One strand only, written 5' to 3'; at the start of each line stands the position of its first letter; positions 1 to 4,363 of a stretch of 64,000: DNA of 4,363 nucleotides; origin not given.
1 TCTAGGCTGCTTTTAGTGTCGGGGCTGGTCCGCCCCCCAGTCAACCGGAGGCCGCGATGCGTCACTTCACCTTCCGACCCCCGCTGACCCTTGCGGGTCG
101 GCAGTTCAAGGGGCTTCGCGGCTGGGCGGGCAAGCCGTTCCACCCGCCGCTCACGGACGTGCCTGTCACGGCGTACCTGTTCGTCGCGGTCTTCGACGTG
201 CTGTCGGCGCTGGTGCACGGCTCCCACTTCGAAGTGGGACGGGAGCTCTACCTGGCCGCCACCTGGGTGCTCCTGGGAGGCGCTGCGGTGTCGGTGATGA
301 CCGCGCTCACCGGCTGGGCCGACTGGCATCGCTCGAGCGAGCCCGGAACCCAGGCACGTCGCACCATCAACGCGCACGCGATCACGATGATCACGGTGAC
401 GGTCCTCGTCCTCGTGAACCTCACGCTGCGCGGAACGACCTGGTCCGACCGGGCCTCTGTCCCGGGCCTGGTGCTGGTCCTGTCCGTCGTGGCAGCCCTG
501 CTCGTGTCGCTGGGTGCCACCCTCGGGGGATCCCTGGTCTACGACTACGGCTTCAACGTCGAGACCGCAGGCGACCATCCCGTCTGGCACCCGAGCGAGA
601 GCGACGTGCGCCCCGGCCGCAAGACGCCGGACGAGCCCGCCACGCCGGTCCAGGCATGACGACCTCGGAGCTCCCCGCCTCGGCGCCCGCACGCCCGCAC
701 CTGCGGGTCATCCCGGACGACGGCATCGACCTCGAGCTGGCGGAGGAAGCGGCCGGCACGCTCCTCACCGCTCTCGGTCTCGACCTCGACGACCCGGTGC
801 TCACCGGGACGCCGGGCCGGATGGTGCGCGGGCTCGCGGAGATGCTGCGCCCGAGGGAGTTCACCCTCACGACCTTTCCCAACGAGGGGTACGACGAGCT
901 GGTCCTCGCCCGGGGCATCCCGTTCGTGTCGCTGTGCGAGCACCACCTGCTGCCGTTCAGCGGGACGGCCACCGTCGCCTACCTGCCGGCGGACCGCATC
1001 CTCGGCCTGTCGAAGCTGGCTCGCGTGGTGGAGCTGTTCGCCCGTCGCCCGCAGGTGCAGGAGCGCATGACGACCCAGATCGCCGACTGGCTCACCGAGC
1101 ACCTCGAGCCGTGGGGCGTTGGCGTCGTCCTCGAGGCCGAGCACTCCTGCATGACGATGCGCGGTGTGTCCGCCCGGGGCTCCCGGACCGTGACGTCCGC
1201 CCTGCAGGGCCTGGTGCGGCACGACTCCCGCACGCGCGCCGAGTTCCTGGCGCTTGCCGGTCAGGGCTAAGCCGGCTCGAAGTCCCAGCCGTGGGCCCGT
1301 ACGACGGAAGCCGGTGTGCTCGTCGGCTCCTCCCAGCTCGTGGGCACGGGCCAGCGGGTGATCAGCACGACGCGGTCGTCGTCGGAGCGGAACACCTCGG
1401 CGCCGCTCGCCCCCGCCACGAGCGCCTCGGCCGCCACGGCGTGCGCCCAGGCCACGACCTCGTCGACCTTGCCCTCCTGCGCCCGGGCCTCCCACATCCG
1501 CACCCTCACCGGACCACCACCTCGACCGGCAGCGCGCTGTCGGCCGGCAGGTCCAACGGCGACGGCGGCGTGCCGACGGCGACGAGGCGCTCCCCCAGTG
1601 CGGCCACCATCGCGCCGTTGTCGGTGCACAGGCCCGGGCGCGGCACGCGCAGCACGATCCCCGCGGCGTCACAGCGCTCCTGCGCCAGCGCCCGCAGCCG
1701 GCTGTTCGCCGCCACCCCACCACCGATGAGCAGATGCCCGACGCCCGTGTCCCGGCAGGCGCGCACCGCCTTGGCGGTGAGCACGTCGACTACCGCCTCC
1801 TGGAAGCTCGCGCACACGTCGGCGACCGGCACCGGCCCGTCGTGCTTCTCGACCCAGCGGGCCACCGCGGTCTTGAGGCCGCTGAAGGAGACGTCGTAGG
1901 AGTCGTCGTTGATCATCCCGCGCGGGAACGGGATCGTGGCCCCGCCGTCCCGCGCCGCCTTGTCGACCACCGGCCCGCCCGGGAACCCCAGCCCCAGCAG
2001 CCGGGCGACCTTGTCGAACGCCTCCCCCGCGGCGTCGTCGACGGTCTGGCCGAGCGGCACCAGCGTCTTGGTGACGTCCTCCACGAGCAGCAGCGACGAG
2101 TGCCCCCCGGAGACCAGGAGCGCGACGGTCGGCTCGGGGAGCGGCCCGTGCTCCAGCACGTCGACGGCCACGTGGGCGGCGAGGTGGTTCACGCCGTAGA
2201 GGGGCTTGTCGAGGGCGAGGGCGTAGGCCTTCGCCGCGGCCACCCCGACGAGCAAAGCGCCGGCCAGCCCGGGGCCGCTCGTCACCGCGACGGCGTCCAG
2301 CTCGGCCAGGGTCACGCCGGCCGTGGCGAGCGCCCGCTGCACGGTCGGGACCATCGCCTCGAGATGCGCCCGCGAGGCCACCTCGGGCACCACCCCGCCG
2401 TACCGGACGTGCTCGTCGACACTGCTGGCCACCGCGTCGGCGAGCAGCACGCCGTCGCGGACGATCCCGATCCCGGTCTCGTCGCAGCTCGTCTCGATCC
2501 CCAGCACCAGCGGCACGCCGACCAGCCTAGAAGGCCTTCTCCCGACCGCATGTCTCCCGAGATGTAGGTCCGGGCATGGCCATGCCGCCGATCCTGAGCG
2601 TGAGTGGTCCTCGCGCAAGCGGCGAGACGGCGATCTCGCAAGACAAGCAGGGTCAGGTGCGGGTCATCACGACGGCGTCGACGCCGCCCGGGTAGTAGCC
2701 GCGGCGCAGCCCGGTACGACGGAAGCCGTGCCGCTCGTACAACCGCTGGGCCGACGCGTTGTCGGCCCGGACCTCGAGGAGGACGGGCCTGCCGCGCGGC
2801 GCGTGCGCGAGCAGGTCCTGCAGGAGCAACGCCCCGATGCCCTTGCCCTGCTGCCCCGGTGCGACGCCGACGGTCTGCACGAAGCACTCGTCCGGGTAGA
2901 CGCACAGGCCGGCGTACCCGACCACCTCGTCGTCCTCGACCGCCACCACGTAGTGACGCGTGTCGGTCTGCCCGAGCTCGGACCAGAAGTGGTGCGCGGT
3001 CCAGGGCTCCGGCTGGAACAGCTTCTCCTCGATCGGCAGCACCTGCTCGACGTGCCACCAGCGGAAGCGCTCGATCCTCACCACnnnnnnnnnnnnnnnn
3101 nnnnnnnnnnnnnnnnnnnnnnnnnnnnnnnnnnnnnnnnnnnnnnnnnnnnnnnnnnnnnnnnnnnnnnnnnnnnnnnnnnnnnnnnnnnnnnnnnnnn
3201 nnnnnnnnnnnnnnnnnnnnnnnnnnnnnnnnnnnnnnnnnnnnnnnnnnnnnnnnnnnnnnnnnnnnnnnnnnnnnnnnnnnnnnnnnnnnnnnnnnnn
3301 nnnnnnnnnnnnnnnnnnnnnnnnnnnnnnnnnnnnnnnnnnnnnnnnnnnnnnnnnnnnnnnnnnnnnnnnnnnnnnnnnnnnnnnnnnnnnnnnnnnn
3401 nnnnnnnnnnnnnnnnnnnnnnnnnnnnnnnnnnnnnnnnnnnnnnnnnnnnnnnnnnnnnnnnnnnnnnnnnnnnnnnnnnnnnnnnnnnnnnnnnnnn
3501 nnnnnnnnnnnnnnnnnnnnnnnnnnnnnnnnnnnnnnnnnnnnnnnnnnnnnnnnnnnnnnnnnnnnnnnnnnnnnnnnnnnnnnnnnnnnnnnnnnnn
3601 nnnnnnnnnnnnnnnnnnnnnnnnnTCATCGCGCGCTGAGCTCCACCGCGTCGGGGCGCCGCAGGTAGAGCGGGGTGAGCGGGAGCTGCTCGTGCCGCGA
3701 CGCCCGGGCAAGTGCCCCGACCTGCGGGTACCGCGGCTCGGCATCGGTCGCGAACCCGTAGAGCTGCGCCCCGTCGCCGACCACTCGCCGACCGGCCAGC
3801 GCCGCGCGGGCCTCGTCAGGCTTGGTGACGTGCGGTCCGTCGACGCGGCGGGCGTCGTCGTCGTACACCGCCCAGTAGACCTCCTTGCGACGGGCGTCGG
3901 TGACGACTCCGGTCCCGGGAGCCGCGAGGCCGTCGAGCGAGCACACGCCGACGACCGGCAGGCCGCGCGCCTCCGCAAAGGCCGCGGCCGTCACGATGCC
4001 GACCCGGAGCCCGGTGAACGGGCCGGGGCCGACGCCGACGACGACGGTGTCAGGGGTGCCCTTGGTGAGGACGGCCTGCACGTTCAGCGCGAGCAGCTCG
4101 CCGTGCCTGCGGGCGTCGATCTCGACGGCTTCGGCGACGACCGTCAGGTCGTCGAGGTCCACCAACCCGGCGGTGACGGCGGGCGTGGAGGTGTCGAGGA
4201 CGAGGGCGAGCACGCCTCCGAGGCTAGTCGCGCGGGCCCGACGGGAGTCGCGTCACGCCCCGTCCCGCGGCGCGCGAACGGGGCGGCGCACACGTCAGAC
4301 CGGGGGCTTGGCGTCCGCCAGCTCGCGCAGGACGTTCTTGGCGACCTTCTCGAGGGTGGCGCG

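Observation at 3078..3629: Unrecognised 183-aa protein translationally coupled between tsaB and rimI in the t6A operon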

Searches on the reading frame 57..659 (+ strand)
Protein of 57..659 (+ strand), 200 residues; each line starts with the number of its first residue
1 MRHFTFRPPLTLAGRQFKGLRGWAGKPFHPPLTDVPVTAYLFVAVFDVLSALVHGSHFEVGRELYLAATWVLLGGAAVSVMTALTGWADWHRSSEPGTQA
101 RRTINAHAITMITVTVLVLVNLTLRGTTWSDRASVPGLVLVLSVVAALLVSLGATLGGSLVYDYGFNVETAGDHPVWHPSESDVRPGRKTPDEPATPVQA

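Call 76: search_protein_families(library=pfam, proteins=[window:57-659:+], max_evalue=0.00001)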
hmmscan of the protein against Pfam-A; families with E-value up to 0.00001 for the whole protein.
window:57-659:+ (200 aa): 1 family
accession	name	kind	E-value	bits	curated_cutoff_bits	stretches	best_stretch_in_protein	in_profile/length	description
PF09990.14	DUF2231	-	1.1e-18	68.1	26.4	1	25-169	1-138/139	Predicted membrane protein (DUF2231)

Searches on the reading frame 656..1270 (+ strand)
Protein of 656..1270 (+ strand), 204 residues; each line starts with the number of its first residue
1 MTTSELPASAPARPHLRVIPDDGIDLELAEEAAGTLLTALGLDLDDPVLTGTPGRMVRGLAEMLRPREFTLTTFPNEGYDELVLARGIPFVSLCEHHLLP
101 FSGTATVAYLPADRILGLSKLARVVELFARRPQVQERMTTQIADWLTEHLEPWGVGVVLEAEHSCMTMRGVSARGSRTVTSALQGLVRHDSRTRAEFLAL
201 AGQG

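Call 76: search_protein_families(library=pfam, proteins=[window:656-1270:+], max_evalue=0.00001)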
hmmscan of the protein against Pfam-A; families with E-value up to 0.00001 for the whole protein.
window:656-1270:+ (204 aa): 1 family
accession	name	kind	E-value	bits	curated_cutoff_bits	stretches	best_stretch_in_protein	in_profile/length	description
PF01227.27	GTP_cyclohydroI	-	9.2e-61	204.8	27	1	30-200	2-177/179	GTP cyclohydrolase I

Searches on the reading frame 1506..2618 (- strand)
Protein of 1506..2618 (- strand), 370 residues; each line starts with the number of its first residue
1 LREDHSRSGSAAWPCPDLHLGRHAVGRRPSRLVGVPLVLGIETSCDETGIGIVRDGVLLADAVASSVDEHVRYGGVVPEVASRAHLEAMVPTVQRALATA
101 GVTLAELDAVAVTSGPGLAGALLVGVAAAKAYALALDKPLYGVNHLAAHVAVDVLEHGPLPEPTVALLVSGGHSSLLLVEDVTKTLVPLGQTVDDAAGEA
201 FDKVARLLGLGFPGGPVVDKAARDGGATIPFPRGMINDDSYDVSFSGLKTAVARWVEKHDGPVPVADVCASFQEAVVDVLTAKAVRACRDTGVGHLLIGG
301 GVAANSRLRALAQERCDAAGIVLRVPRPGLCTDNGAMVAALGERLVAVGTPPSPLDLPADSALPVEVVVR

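Call 3: search_protein_families(library=pfam, proteins=[window:1506-2618:-], max_evalue=1)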
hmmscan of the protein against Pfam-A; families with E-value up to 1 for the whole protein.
window:1506-2618:- (370 aa): 3 families
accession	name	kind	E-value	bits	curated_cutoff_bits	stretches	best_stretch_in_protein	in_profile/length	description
PF00814.31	TsaD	-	2.2e-92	309.9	24.8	1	58-339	2-263/264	tRNA N6-adenosine threonylcarbamoyltransferase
PF22521.2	HypF_C_2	-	1.1e-06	29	27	1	247-335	148-236/241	Carbamoyltransferase, Kae1-like Domain, second subdomain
PF03990.20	DUF348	-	0.59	10.3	24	1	92-111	18-37/41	G5-linked-Ubiquitin-like domain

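Call 4: search_protein_families(library=ncbifam, proteins=[window:1506-2618:-], max_evalue=1)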
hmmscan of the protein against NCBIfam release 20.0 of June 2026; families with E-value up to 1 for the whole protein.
window:1506-2618:- (370 aa): 7 families
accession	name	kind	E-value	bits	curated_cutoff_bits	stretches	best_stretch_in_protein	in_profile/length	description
TIGR03723.1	T6A_TsaD_YgjD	equivalog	3.7e-122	407.4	296.1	1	38-344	1-311/314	tRNA (adenosine(37)-N6)-threonylcarbamoyltransferase complex transferase subunit TsaD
TIGR00329.1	gcp_kae1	subfamily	4.5e-96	321.7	207.8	1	39-339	1-305/305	tRNA (adenosine(37)-N6)-threonylcarbamoyltransferase complex transferase subunit TsaD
TIGR03722.2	arch_KAE1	equivalog_domain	1.5e-63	214.9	375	1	38-346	1-297/323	KEOPS complex N(6)-L-threonylcarbamoyladenine synthase Kae1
NF007174.0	PRK09605.1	equivalog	4e-61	207.1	447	1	37-349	2-302/535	bifunctional N(6)-L-threonylcarbamoyladenine synthase/serine/threonine protein kinase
TIGR03725.1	T6A_YeaZ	equivalog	1.4e-15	57.8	69.3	1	38-151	1-99/212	tRNA (adenosine(37)-N6)-threonylcarbamoyltransferase complex dimerization subunit type 1 TsaB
TIGR00143.1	hypF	equivalog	0.017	13.3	466.1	1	250-335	646-731/741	carbamoyltransferase HypF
NF037972.1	HuaA_fam_RiPP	subfamily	0.63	10.1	35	0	260-270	18-28/40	huazacin family RiPP peptide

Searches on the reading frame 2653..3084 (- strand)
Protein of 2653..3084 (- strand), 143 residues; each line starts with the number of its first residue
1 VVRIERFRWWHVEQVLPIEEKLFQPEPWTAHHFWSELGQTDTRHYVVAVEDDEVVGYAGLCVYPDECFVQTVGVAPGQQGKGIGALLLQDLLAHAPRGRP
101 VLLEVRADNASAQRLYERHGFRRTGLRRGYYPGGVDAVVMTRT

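Call 3: search_protein_families(library=pfam, proteins=[window:2653-3084:-], max_evalue=1)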
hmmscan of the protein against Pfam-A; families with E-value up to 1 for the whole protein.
window:2653-3084:- (143 aa): 10 families
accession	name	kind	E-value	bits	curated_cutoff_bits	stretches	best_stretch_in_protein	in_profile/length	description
PF00583.31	Acetyltransf_1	-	1.9e-20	73.7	20.7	1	23-121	11-116/116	Acetyltransferase (GNAT) family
PF13508.13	Acetyltransf_7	-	2.9e-16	60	27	1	43-122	3-83/84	Acetyltransferase (GNAT) domain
PF13673.13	Acetyltransf_10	-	1.8e-12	47.8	23.6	1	39-140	27-124/128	Acetyltransferase (GNAT) domain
PF08445.16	FR47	-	4.6e-07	30.2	22.1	1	55-123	10-79/86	FR47-like protein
PF13302.13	Acetyltransf_3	-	1.4e-06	29.5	25.4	1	19-122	31-138/138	Acetyltransferase (GNAT) domain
PF13523.12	Acetyltransf_8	-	0.00027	21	27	1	80-125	93-141/145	Acetyltransferase (GNAT) domain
PF13480.13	Acetyltransf_6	-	0.0072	16.9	22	1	19-96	46-125/143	Acetyltransferase (GNAT) domain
PF18014.7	Acetyltransf_18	-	0.0077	16.4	22.7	1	42-123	25-101/124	Acetyltransferase (GNAT) domain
PF13527.13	Acetyltransf_9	-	0.0089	16.5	25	0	69-122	75-125/127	Acetyltransferase (GNAT) domain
PF14542.12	Acetyltransf_CG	-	0.1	13.2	30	1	47-95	4-53/80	GCN5-related N-acetyl-transferase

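Call 4: search_protein_families(library=ncbifam, proteins=[window:2653-3084:-], max_evalue=1)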
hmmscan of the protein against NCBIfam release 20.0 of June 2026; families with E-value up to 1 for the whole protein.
window:2653-3084:- (143 aa): 28 families (the best 25 are shown)
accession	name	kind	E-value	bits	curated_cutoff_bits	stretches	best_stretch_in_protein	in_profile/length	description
TIGR01575.1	rimI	equivalog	1.3e-32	112.7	86.4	1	11-140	1-132/132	ribosomal protein S18-alanine N-acetyltransferase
NF007025.1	PRK09491.1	equivalog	2.3e-16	60.1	173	1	12-141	11-142/145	ribosomal protein S18-alanine N-acetyltransferase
NF040503.1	resist_ArsN1a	equivalog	5.3e-11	42.5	170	1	29-127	33-139/159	arsinothricin resistance N-acetyltransferase ArsN1 family A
TIGR03448.1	mycothiol_MshD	equivalog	5.8e-09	35.7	163.1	1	47-124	203-288/294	mycothiol synthase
NF000487.1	stat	exception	1.5e-08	34.4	420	1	38-134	74-174/189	streptothricin N-acetyltransferase STAT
NF040501.1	resist_ArsN2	equivalog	2.2e-08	33.8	125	1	40-124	21-104/133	arsenic resistance N-acetyltransferase ArsN2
NF002959.0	PRK03624.1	equivalog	1e-05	25.3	124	1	3-123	8-131/147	GNAT family acetyltransferase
NF007853.0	PRK10562.1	equivalog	1.5e-05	25.2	125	1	47-123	52-122/146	N-acetyltransferase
TIGR03585.1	PseH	equivalog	2.4e-05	24.5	93.1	1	31-130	39-142/156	UDP-4-amino-4,6-dideoxy-N-acetyl-beta-L-altrosamine N-acetyltransferase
NF005921.0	PRK07922.1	equivalog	5.4e-05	22.9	180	1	42-96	45-101/170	amino-acid N-acetyltransferase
NF007807.0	PRK10514.1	equivalog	6.5e-05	22.9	134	1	48-125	55-126/147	acetyltransferase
NF000359.1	sat3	exception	0.00014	21.9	360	1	45-133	73-164/180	streptothricin N-acetyltransferase Sat3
NF005840.0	PRK07757.1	equivalog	0.00014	21.8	154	1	41-95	40-95/153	N-acetyltransferase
TIGR02406.1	ectoine_EctA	equivalog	0.00025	21.1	120.6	1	53-122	50-124/157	diaminobutyrate acetyltransferase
NF007527.0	PRK10140.1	equivalog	0.00099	19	236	1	27-142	34-160/162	N-acetyltransferase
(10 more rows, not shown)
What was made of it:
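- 2653..3084 (-): rimI (GNAT N-alpha-acetyltransferase), immediately downstream of X. TIGR01575 1.3e-32; PF00583 (calls 3, 4).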

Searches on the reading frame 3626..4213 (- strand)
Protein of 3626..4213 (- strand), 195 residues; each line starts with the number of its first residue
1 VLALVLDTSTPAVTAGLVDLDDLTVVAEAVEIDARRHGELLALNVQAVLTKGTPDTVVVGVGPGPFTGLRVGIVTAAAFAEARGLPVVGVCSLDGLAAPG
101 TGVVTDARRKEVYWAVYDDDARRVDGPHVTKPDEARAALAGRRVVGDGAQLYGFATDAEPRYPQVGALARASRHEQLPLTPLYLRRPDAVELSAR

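Call 3: search_protein_families(library=pfam, proteins=[window:3626-4213:-], max_evalue=1)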
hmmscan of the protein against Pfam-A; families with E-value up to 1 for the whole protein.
window:3626-4213:- (195 aa): 2 families
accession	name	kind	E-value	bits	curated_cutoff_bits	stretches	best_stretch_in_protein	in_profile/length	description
PF00814.31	TsaD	-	1.9e-17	64.3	24.8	1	35-125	27-137/264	tRNA N6-adenosine threonylcarbamoyltransferase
PF17528.7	HdcB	-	0.025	14.9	30.4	1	104-166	112-173/174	Histidine decarboxylase maturation protein HdcB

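Call 4: search_protein_families(library=ncbifam, proteins=[window:3626-4213:-], max_evalue=1)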
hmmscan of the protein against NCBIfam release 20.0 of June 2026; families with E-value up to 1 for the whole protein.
window:3626-4213:- (195 aa): 6 families
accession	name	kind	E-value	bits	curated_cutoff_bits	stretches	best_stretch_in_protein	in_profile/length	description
TIGR03725.1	T6A_YeaZ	equivalog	1.2e-41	143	69.3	1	4-185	2-212/212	tRNA (adenosine(37)-N6)-threonylcarbamoyltransferase complex dimerization subunit type 1 TsaB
TIGR03723.1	T6A_TsaD_YgjD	equivalog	0.00023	20.4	296.1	1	31-95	43-112/314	tRNA (adenosine(37)-N6)-threonylcarbamoyltransferase complex transferase subunit TsaD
TIGR01815.1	TrpE-clade3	equivalog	0.0078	14.2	739.15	1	45-96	551-601/717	anthranilate synthase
TIGR03722.2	arch_KAE1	equivalog_domain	0.06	12.4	375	1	29-90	42-104/323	KEOPS complex N(6)-L-threonylcarbamoyladenine synthase Kae1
NF010081.0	PRK13566.1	equivalog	0.085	11.1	645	1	46-92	564-608/729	anthranilate synthase component I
NF005271.0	PRK06774.1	equivalog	0.13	11.6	340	1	51-92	41-80/191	aminodeoxychorismate synthase component II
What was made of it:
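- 3626..4213 (-): tsaB (t6A complex dimerisation subunit), immediately upstream of X. TIGR03725 1.2e-41; PF00814 (calls 3, 4).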
